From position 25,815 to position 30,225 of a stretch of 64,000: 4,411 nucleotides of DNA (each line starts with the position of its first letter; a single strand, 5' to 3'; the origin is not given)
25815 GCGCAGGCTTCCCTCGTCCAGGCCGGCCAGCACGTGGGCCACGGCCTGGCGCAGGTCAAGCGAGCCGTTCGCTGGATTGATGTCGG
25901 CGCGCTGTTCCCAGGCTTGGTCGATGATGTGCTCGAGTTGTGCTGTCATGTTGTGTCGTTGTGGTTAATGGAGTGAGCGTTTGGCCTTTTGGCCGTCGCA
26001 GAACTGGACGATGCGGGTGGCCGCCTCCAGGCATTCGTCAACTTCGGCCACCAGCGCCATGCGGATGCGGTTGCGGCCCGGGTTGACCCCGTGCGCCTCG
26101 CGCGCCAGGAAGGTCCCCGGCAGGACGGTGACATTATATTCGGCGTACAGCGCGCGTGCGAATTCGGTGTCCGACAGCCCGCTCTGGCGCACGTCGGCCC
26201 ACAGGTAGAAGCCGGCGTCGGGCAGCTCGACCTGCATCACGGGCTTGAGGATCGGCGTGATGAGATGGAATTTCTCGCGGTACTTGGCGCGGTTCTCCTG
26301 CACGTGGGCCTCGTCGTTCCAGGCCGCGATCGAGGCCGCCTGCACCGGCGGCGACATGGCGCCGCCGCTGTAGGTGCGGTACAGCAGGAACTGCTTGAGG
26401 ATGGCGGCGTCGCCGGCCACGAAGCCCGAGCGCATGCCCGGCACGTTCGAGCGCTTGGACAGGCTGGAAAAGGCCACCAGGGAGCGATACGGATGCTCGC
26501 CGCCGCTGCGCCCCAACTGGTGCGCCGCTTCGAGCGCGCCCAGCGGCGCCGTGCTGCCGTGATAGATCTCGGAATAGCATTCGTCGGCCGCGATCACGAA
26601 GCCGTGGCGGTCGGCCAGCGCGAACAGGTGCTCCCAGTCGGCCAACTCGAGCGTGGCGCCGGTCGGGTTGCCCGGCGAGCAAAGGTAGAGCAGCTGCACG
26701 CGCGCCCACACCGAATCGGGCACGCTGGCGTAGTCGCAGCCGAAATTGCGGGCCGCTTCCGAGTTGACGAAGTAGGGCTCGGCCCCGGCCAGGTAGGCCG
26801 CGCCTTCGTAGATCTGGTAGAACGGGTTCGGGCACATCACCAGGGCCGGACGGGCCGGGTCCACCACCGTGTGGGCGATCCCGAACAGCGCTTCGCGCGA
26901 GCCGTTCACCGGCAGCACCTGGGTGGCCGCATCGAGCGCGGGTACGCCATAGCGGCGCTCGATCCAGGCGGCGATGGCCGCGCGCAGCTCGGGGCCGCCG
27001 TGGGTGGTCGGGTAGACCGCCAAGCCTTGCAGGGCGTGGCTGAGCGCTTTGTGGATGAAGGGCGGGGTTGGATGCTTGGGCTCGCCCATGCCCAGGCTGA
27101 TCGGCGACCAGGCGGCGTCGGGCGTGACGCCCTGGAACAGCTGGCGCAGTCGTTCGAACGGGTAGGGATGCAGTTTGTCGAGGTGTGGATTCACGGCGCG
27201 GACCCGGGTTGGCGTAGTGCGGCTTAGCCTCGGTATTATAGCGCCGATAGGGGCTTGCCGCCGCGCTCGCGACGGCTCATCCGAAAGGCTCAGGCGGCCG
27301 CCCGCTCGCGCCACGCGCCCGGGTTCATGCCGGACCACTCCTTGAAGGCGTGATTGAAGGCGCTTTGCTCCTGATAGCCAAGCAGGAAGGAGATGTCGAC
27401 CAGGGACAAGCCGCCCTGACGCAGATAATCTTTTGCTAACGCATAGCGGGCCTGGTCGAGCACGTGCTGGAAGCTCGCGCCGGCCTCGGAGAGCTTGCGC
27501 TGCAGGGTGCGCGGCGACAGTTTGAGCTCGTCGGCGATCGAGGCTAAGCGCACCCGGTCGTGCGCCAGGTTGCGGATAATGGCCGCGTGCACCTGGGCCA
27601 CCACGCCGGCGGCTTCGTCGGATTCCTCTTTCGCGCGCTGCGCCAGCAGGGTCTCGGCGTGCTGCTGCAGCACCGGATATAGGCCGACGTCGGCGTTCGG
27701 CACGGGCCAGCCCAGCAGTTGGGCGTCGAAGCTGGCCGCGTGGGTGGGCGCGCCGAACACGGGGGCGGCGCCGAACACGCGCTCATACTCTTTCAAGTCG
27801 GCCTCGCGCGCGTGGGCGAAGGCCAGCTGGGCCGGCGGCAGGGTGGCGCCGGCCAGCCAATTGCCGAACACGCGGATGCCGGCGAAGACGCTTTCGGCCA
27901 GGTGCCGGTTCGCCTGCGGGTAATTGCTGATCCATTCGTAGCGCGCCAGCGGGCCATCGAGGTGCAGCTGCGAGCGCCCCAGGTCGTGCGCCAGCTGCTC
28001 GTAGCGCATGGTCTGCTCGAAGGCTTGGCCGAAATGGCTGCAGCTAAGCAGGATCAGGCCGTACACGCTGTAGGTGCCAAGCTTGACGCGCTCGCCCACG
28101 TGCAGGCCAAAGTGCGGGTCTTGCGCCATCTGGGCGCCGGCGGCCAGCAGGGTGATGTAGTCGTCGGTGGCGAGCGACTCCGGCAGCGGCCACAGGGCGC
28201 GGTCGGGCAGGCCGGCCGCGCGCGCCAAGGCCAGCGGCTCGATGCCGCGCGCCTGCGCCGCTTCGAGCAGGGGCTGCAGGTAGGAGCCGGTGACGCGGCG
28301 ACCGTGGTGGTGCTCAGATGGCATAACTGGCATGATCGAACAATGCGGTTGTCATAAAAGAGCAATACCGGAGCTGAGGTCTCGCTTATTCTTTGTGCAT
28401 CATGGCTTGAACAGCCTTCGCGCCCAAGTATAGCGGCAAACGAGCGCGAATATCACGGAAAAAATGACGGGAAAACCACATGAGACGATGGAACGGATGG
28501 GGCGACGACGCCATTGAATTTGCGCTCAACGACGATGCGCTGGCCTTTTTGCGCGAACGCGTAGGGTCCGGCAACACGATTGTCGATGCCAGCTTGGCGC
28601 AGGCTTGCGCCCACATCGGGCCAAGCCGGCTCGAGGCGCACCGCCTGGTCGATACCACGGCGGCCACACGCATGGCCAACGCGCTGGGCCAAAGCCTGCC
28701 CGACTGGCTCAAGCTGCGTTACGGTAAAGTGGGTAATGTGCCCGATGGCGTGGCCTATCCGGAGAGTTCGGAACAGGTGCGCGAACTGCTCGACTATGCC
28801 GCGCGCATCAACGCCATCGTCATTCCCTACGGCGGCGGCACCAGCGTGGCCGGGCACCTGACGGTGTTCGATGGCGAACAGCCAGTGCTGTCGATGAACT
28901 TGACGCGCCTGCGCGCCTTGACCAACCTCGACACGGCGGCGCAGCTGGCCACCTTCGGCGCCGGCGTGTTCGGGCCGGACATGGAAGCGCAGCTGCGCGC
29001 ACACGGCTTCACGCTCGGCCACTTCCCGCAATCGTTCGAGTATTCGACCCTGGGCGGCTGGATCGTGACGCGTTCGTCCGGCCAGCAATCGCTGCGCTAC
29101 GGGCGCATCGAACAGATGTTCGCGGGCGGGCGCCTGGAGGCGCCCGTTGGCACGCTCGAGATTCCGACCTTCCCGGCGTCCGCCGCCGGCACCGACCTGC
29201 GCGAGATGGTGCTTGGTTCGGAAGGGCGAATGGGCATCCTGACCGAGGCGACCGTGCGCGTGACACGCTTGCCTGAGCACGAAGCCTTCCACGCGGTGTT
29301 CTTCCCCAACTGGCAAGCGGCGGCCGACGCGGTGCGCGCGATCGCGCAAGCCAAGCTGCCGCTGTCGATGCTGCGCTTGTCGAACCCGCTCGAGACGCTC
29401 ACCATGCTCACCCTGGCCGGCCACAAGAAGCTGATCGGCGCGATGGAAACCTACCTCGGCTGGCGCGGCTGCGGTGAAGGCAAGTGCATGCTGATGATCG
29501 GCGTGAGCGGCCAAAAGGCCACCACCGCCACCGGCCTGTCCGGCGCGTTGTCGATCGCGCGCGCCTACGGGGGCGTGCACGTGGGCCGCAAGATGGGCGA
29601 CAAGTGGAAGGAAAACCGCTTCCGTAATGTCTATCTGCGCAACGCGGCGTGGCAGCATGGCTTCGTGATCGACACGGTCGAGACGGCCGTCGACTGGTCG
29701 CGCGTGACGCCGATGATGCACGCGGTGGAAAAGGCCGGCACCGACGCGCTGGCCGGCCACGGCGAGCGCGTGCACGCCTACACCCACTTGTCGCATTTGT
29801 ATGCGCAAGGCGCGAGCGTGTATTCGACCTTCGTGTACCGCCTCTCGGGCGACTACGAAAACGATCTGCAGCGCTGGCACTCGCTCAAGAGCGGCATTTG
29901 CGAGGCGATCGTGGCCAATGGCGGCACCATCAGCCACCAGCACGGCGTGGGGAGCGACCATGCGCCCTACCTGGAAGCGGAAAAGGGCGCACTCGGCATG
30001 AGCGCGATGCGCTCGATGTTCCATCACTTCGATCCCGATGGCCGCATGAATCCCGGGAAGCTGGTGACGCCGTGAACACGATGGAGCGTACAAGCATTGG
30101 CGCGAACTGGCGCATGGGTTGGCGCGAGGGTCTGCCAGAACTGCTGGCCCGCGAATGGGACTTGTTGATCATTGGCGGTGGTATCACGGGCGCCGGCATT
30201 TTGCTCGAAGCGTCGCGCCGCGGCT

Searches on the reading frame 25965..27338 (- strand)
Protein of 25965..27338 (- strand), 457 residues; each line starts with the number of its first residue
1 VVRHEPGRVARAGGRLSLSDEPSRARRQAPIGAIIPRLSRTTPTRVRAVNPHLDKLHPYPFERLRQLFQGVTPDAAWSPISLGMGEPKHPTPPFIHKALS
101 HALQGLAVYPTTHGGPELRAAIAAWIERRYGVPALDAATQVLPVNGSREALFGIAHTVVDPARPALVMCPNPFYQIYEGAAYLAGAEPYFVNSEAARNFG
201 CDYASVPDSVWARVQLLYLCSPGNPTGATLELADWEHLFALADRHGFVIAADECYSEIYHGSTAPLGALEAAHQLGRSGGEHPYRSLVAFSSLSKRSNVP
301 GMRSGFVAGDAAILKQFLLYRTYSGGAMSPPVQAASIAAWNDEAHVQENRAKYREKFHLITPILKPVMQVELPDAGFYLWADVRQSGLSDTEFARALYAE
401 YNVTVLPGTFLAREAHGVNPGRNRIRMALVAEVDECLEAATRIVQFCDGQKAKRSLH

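Call 42: search_protein_families(library=pfam, proteins=[window:25965-27338:-], max_evalue=0.00001)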
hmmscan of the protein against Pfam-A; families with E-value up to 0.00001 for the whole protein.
window:25965-27338:- (457 aa): 1 family
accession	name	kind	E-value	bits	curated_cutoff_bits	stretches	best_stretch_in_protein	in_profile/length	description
PF00155.27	Aminotran_1_2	-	3.7e-50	171.5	19.7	1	80-431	4-350/361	Aminotransferase class I and II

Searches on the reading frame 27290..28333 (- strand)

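Call 42: search_protein_families(library=pfam, proteins=[window:27290-28333:-], max_evalue=0.00001)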
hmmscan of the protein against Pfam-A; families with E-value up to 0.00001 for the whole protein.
window:27290-28333:- (347 aa): 3 families
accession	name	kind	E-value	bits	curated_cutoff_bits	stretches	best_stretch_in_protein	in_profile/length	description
PF12625.12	Arabinose_bd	-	6.7e-38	131.1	27.6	1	30-211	1-185/185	Arabinose-binding domain of AraC transcription regulator, N-term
PF12833.13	HTH_18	-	1.4e-20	73.8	33.6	1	266-344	1-80/80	Helix-turn-helix domain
PF00165.29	HTH_AraC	-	6.5e-08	33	26.6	0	304-342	1-41/42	Bacterial regulatory helix-turn-helix proteins, AraC family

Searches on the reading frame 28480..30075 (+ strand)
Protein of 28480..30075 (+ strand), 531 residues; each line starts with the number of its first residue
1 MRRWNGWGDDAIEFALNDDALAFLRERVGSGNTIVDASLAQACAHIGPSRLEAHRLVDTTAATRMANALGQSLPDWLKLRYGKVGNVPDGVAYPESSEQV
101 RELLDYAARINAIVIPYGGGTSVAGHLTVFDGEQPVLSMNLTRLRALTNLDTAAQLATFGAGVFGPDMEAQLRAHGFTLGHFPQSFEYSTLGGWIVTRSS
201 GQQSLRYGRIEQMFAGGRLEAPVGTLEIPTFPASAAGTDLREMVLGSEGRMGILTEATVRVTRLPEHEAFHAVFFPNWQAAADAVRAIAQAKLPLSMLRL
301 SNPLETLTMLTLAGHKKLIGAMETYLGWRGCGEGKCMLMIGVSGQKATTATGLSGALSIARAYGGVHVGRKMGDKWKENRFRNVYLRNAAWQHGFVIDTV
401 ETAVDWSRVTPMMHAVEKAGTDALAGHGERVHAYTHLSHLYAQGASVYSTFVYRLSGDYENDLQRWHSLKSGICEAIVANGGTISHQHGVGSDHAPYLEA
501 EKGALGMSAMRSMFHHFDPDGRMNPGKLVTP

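Call 42: search_protein_families(library=pfam, proteins=[window:28480-30075:+], max_evalue=0.00001)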
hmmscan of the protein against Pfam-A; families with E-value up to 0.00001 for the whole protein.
window:28480-30075:+ (531 aa): 2 families
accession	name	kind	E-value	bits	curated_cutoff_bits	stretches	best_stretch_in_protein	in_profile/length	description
PF02913.24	FAD-oxidase_C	-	3.8e-41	141.9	21.2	1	264-528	1-248/248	FAD linked oxidases, C-terminal domain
PF01565.28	FAD_binding_4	-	4.1e-27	95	26.4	1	88-225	1-134/139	FAD binding domain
